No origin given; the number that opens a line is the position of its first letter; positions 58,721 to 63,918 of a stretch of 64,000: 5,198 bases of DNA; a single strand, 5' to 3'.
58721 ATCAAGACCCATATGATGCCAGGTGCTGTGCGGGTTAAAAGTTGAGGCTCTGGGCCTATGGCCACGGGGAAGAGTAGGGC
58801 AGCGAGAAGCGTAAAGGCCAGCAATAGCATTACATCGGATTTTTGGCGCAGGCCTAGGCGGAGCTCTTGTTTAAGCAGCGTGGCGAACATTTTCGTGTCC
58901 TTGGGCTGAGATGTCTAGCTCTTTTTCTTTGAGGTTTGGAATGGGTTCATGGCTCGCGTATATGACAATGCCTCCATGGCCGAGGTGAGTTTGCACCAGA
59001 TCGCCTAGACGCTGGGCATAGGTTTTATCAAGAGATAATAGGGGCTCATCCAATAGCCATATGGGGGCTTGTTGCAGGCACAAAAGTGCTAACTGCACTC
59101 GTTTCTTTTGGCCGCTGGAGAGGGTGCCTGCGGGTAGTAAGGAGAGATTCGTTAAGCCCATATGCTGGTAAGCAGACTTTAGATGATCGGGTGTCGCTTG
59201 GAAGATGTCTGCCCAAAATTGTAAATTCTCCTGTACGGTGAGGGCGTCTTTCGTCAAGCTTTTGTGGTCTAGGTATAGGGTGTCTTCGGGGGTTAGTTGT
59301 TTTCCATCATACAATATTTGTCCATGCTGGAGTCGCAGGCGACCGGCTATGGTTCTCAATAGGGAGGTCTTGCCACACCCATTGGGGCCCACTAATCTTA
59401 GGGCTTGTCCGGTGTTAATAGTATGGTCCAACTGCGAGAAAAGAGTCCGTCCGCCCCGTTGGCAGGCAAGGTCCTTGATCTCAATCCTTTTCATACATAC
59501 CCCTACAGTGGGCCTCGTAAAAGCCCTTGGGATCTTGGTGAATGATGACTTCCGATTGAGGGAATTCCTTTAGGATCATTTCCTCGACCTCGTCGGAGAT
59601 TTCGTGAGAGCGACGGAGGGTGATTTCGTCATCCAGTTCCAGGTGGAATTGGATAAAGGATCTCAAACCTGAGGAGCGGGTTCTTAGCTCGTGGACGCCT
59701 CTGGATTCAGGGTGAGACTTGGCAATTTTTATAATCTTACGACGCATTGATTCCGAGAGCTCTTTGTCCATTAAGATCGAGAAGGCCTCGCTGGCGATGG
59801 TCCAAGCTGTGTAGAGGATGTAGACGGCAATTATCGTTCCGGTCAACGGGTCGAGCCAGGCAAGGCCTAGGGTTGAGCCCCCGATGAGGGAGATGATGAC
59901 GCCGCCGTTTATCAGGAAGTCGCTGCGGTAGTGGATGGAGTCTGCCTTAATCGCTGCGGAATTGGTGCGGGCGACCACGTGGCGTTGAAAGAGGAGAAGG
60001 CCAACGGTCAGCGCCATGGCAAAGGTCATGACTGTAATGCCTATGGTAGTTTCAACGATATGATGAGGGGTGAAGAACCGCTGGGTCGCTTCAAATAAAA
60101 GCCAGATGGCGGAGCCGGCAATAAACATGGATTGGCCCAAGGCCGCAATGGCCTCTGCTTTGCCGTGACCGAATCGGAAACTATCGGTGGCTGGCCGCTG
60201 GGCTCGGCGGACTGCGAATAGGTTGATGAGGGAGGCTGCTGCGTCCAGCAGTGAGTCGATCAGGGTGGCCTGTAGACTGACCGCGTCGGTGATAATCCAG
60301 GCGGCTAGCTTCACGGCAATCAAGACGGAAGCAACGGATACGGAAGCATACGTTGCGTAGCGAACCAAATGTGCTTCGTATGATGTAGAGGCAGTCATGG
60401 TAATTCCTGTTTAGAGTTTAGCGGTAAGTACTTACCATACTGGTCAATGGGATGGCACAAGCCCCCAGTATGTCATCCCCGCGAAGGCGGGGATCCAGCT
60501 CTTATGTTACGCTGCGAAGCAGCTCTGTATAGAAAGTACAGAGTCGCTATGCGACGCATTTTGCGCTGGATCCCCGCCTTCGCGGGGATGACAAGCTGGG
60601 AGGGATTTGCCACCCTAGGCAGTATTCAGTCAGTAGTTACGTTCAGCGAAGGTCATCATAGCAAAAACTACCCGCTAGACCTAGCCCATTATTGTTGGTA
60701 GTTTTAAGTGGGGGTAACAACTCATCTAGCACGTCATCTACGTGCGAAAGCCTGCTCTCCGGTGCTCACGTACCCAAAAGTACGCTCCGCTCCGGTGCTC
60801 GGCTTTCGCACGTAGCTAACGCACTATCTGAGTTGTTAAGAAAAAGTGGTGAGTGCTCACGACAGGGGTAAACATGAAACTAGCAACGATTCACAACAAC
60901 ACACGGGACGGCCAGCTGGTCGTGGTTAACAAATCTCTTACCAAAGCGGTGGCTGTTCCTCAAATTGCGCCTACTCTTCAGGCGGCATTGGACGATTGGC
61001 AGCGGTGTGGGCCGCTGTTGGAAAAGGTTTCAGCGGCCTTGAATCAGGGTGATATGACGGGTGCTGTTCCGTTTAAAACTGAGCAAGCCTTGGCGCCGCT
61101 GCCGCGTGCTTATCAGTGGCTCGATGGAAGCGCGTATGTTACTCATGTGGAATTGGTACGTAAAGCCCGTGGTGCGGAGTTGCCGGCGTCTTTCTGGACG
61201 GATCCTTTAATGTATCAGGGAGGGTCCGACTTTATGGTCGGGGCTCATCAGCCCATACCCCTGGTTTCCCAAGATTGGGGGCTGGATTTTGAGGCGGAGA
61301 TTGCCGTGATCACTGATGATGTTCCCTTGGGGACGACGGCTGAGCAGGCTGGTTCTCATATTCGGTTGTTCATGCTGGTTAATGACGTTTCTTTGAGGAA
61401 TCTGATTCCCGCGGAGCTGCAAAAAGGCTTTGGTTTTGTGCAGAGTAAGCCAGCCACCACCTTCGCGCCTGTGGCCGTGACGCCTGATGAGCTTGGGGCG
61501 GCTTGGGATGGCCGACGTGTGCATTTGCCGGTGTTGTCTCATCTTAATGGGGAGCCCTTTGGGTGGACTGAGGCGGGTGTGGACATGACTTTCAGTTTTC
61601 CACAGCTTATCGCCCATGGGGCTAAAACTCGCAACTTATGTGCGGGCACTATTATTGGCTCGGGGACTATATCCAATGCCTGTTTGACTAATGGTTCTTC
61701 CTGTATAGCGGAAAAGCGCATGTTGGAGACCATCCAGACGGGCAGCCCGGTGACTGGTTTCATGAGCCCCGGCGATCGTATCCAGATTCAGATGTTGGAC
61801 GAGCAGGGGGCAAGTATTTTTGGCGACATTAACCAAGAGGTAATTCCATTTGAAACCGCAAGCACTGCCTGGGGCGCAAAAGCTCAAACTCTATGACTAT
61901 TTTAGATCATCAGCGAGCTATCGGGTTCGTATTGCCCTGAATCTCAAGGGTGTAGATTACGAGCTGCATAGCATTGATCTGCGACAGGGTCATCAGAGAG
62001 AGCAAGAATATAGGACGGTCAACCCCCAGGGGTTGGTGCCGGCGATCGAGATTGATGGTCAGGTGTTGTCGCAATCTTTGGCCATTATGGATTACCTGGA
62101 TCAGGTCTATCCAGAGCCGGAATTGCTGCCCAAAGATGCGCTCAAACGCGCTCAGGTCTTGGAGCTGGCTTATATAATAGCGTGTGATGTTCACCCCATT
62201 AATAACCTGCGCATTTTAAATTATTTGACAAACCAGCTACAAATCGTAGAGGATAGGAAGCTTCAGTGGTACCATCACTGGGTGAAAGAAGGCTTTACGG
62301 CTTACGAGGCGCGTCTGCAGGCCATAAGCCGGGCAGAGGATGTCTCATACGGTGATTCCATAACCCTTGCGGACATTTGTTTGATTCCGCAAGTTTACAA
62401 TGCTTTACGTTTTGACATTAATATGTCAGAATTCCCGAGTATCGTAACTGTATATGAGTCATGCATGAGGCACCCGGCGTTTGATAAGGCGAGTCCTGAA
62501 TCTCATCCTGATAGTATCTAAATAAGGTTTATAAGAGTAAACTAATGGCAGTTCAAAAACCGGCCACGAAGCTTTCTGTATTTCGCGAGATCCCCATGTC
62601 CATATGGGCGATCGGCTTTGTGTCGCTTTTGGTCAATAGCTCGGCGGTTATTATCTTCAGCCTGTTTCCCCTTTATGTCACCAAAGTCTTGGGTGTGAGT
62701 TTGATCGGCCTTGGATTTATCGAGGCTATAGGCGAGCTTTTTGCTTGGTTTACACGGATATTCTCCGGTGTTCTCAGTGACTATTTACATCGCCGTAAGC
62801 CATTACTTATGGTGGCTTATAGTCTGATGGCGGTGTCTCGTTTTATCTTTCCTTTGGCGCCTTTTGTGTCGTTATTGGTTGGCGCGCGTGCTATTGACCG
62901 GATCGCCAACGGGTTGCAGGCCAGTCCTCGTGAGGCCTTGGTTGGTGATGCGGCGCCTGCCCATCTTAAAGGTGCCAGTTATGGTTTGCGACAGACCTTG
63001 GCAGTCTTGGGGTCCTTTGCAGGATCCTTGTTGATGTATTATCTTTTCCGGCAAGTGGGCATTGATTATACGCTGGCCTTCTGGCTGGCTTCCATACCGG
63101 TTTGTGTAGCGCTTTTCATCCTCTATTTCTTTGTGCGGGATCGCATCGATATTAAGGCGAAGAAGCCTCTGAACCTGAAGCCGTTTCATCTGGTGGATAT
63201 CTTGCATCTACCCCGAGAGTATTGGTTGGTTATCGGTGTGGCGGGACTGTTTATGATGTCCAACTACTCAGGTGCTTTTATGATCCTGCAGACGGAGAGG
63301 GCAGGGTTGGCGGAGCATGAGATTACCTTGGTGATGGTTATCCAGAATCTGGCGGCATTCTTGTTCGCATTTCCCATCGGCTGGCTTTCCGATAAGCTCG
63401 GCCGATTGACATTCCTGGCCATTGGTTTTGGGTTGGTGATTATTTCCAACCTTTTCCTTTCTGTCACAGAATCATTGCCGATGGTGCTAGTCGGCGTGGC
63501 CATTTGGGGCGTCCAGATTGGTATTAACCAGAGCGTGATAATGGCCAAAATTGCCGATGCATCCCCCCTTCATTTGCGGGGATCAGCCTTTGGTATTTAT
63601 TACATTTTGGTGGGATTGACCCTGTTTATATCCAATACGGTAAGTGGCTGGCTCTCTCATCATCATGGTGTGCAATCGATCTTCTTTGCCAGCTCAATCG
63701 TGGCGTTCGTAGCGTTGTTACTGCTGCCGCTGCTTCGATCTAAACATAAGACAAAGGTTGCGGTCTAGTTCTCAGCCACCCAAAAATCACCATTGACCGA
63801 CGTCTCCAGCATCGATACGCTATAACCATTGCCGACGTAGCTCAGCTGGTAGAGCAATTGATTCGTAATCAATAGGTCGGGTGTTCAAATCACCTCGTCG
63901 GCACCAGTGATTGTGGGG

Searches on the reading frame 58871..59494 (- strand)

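Call 53: search_protein_families(library=pfam, proteins=[window:58871-59494:-], max_evalue=0.0001)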
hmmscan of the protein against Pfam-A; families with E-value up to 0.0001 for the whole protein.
window:58871-59494:- (207 aa): 3 families
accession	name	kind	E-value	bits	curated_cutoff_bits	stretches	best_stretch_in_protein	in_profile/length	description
PF00005.33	ABC_tran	-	5.9e-26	92.1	25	1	20-152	2-136/137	ABC transporter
PF02463.25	SMC_N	-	6.9e-09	35.9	40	0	114-182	135-198/220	RecF/RecN/SMC N terminal domain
PF13304.12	AAA_21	-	7.7e-09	36.5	27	0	119-184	232-300/304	AAA domain, putative AbiEii toxin, Type IV TA system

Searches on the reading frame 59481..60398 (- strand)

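Call 53: search_protein_families(library=pfam, proteins=[window:59481-60398:-], max_evalue=0.0001)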
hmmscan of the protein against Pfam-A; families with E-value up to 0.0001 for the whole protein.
window:59481-60398:- (305 aa): 2 families
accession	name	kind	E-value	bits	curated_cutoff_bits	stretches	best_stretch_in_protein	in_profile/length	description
PF01545.26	Cation_efflux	-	8.1e-44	150.2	26.6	1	18-210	3-198/198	Cation efflux family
PF16916.11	ZT_dimer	-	3.3e-23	81.9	26.7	1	215-290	2-77/78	Dimerisation domain of Zinc Transporter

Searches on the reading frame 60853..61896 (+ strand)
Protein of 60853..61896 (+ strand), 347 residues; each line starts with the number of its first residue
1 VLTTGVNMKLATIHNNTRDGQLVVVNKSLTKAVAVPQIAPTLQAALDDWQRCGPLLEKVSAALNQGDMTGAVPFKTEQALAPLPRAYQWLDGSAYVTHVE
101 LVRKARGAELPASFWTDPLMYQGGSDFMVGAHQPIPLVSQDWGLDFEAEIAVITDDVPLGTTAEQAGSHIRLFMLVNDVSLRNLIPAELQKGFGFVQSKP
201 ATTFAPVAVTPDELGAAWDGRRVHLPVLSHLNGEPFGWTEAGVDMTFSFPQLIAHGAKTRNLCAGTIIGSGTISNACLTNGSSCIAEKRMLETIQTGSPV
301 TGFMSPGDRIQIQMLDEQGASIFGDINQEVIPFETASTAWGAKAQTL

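Call 53: search_protein_families(library=pfam, proteins=[window:60853-61896:+], max_evalue=0.0001)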
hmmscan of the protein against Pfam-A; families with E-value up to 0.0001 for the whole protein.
window:60853-61896:+ (347 aa): 2 families
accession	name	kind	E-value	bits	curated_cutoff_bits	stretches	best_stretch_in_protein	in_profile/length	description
PF01557.24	FAA_hydrolase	-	4e-32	112.1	23.9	1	90-321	4-204/214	Fumarylacetoacetate (FAA) hydrolase C-terminal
PF18288.6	FAA_hydro_N_2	-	5.1e-28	97.8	25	1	8-85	1-78/78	Fumarylacetoacetase N-terminal domain 2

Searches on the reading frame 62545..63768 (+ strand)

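Call 53: search_protein_families(library=pfam, proteins=[window:62545-63768:+], max_evalue=0.0001)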
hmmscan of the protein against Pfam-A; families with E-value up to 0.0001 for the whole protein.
window:62545-63768:+ (407 aa): 4 families
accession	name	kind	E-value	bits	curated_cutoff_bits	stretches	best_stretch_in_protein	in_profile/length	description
PF07690.21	MFS_1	-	6.2e-45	154.1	33.4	2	232-402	5-180/347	Major Facilitator Superfamily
PF00083.30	Sugar_tr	-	4.5e-15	55.9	22.3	2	18-198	11-192/452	Sugar (and other) transporter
PF01306.25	LacY_symp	-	1.1e-06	28.2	24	1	34-199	23-190/413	LacY proton/sugar symporter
PF13347.12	MFS_2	-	3.7e-06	26.2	27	1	27-339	6-342/427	MFS/sugar transport protein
